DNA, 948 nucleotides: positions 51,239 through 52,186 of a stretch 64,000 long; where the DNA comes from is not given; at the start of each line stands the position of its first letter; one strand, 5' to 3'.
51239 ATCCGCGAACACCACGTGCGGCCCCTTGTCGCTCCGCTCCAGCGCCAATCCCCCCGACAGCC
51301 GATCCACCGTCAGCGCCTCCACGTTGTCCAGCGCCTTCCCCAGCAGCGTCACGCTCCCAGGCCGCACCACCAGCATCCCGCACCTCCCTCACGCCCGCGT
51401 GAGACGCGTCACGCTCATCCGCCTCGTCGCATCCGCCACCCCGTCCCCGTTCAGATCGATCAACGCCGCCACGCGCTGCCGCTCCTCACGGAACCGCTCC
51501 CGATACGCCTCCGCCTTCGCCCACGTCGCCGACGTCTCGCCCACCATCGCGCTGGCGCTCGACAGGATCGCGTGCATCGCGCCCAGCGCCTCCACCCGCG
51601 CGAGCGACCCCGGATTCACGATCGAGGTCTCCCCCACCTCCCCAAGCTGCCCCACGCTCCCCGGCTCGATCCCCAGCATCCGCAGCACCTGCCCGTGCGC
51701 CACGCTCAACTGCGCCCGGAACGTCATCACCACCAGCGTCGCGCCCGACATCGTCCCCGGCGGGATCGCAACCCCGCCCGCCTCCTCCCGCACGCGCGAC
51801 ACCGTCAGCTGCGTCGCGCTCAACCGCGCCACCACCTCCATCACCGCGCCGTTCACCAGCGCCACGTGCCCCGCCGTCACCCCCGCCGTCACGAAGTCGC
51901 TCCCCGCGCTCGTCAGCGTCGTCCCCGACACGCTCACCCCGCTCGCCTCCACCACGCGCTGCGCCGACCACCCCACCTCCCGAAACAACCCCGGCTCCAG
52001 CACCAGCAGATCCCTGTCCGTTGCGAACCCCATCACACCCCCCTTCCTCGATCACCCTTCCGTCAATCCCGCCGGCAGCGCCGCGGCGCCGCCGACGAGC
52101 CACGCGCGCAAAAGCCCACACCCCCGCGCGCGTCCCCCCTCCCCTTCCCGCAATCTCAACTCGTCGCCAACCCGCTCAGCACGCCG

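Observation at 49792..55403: Tail-less phage head cassette between a PilZ gene and a flgM-like gene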

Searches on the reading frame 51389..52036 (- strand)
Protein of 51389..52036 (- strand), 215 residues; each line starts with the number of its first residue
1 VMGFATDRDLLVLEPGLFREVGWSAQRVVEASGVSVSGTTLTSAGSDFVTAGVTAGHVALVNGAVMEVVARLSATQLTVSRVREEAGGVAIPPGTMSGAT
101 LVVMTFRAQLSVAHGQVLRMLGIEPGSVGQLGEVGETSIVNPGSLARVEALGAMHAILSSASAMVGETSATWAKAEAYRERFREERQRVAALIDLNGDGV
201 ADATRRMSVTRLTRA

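Call 10: search_protein_families(library=pfam, max_evalue=1, proteins=[window:51389-52036:-])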
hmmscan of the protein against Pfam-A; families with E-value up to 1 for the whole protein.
window:51389-52036:- (215 aa): 1 family
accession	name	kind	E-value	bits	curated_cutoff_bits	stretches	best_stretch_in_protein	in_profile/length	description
PF01839.29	FG-GAP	-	0.082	13.3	22.1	1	189-202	5-17/37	FG-GAP repeat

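Call 11: search_protein_families(library=phrogs, max_evalue=1, proteins=[window:51389-52036:-])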
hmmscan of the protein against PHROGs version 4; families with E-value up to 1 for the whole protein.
window:51389-52036:- (215 aa): 0 families

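Call 39: search_solved_structures(query=A3, max_evalue=10)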
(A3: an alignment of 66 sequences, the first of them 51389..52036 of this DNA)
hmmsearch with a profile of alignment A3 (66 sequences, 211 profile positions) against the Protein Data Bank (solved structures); distinct sequences matched with E-value up to 10: 8.
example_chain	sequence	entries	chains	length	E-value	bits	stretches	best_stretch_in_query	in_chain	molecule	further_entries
1k9u_A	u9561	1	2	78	0.014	18.2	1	179-199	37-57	Polcalcin Phl p 7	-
2lvi_A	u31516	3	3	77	0.017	18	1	179-199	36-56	Polcalcin Phl p 7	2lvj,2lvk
5otj_D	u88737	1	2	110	0.049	16.5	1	179-199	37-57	Polcalcin Phl p 7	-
1h4b_A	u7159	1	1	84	0.071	16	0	180-196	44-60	POLCALCIN BET V 4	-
2opo_A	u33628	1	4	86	0.072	16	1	180-196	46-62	Polcalcin Che a 3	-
3akb_A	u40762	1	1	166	1.4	11.8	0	183-200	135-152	Putative calcium binding protein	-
3aka_A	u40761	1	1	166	1.8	11.4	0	183-200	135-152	Putative calcium binding protein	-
2jpt_A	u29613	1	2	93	1.9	11.3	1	176-200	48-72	Protein S100-A1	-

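Call 48: search_protein_families(library=phrogs, alignment_id=A3, max_evalue=0.5)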
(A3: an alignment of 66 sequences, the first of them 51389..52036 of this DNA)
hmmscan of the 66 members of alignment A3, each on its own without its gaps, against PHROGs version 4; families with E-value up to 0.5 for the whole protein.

A. member 1, window:51389-52036:- (215 aa): 0 families

B. families by the number of members that match (of 66 scanned): 19 families
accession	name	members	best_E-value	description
phrog_31688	-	1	0.034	-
phrog_17310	-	1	0.039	-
phrog_28032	-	1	0.06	-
phrog_12531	-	1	0.088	FtsK/SpoIIIE-like protein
phrog_17610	-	1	0.1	tail sheath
phrog_2660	-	1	0.11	-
phrog_27019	-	1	0.11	-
phrog_19786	-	1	0.13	-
phrog_29845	-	1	0.14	-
phrog_5745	-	1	0.17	internal virion protein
phrog_12888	-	1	0.2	-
phrog_24533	-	1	0.28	-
phrog_12035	-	1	0.3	-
phrog_11380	-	1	0.31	-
phrog_24369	-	1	0.32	tail fiber protein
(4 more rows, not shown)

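Call 61: predict_structure(alignment_id=A6)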
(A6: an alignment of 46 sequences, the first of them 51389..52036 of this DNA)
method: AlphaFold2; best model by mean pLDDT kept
length: 215 residues; sequences in the alignment: 46
mean_pLDDT: 93.6   pTM: 0.88
mean pLDDT of the five models: 93.6, 93.6, 92.9, 92.4, 91.6
residues with pLDDT >= 90: 195; 70-90: 10; 50-70: 5; < 50: 5
segments of 3 or more residues with pLDDT < 50: 211-215
pLDDT, mean of each block of 10 residues (from residue 1): 89 96 96 98 97 97 98 98 95 98 97 96 86 89 96 98 93 97 95 94 86 47
secondary structure, 60 per line:
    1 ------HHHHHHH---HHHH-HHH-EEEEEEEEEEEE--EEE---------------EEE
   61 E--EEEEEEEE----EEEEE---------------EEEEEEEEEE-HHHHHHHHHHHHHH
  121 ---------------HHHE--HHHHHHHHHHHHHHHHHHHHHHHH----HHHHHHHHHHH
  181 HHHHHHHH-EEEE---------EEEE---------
elements in order: H7-13 H17-20 E26-37 E40-42 E58-61 E64-71 E76-80 E96-105 H107-120 H142-165 H170-188 E190-193 E203-206

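Call 64: fold_search(model_id=the predicted structure, library=pdb)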
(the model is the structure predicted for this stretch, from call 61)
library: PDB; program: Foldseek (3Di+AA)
matches with E <= 10: 70; with E <= 0.001: 0
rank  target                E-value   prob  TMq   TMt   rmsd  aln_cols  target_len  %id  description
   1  8eci_1                1.3e-01  0.84  0.22  0.35   5.2        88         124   15  Arthrobacter phage Bridgette (released 2023-02-01)
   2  6dc6_C                2.0e-01  0.47  0.21  0.06   8.9       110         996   10  Crystal structure of human ubiquitin activating enzyme E1 (Uba1) in complex with ubiquitin (released 2018-10-10)
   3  24qj                  3.5e-01  0.69  0.26  0.13  13.3       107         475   10  Crystal structure of a tailspike depolymerase (Solidus_gp83) from Acinetobacter phage Solidus (released 2026-03-25)
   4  4p22_B                3.7e-01  0.47  0.24  0.15   8.7       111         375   11  Crystal Structure of N-terminal Fragments of E1 (released 2015-02-25)
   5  7uzj_A                4.2e-01  0.63  0.21  0.08   6.4        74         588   26  Rat Kidney V1 complex with SidK and NCOA7B, State 1 (released 2023-11-22)
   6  8k7u_C                6.0e-01  0.02  0.08  0.04  15.0       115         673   14  the alpha-galactosidase 5 with Cacl2 (released 2024-07-31)
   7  7p2y_F                7.1e-01  0.51  0.22  0.11   5.5        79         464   16  F1Fo-ATP synthase from Acinetobacter baumannii (state 1) (released 2022-02-02)
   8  8k7u_A                8.0e-01  0.01  0.07  0.04  14.7       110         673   13  the alpha-galactosidase 5 with Cacl2 (released 2024-07-31)
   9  4fxu_B                1.0e+00  0.20  0.23  0.27   7.6        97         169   12  Crystallographic structure of trimeric riboflavin synthase from Brucella abortus (released 2014-03-12)
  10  9o19_D                1.5e+00  0.09  0.20  0.10  11.1       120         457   14  Pseudomonas aeruginosa ATPase State1 (released 2025-12-10)
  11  6ait_A                1.6e+00  0.28  0.17  0.09   7.7        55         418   27  Crystal structure of E. coli BepA (released 2018-12-26)
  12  1pkv_A                1.6e+00  0.21  0.24  0.48   6.6        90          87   17  The N-terminal domain of riboflavin synthase in complex with riboflavin (released 2004-06-08)
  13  9d9z_B                1.6e+00  0.01  0.12  0.01  24.3       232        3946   10  Structure of human UBR4-KCMF1-CaM E3 ligase complex (Silencing Factor of the Integrated stress response, SiFI) (released 2025-06-11)
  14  6ait_C                1.7e+00  0.23  0.16  0.09   8.0        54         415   28  Crystal structure of E. coli BepA (released 2018-12-26)
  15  1rcq                  1.8e+00  0.18  0.18  0.12   6.2        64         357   17  The 1.45 A crystal structure of alanine racemase from a pathogenic bacterium, Pseudomonas aeruginosa, contains both inte (released 2004-06-01)
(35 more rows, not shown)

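Call 67: fold_search(model_id=the predicted structure, library=viral)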
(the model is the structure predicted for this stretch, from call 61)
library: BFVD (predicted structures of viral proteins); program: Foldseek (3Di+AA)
matches with E <= 10: 267; with E <= 0.001: 0
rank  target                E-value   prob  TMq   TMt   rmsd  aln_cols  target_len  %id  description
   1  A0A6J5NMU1            1.1e-03  1.00  0.31  0.08   4.0        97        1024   20  Tail fiber protein [uncultured Caudovirales phage]
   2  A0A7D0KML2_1          1.8e-03  1.00  0.29  0.07   8.0       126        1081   16  (no name in the UniProt tables at hand)
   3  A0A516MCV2            1.8e-03  0.98  0.26  0.31  11.2       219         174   14  (no name in the UniProt tables at hand)
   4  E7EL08                2.1e-03  1.00  0.29  0.18   8.8       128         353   13  Putative phage tail protein [Edwardsiella phage eiMSLS]
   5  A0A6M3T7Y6            2.5e-03  0.99  0.25  0.17  10.4       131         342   19  Tail fiber protein [Sphingomonas phage Eidolon]
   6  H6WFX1                2.8e-03  1.00  0.29  0.05   4.9        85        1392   22  Virion structural protein and packaging [Cyanophage S-TIM5]
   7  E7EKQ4                2.8e-03  0.96  0.30  0.19  23.2       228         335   13  Tail fiber [Edwardsiella phage eiAU]
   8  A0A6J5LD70            3.7e-03  1.00  0.29  0.07   2.5        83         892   23  Uncharacterized protein [uncultured Caudovirales phage]
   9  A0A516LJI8            4.0e-03  1.00  0.29  0.25   5.4        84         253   21  (no name in the UniProt tables at hand)
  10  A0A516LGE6            4.2e-03  1.00  0.30  0.37   3.8        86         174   16  (no name in the UniProt tables at hand)
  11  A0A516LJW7            4.4e-03  0.84  0.27  0.16  17.3       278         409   10  (no name in the UniProt tables at hand)
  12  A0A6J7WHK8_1          4.7e-03  1.00  0.26  0.06   3.7        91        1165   20  ChiC_BD domain containing protein [uncultured Caudovirales phage]
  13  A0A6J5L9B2            5.0e-03  1.00  0.29  0.05   4.7        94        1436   14  Baseplate protein J-like [uncultured Caudovirales phage]
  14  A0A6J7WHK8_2          5.3e-03  0.95  0.29  0.07  14.2       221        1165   14  ChiC_BD domain containing protein [uncultured Caudovirales phage]
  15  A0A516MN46            5.6e-03  1.00  0.29  0.13   3.7        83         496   16  (no name in the UniProt tables at hand)
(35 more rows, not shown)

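Call 79: search_protein_families(library=padloc, max_evalue=0.01, proteins=[window:51389-52036:-])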
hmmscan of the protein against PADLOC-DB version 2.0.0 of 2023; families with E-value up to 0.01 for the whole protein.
window:51389-52036:- (215 aa): 0 families

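Call 101: search_dna_similar(query=window:51389-52036:-, collection=phages, mode=protein, max_rows=10, max_evalue=0.01)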
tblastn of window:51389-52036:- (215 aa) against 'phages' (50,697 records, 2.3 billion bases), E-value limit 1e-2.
No match.
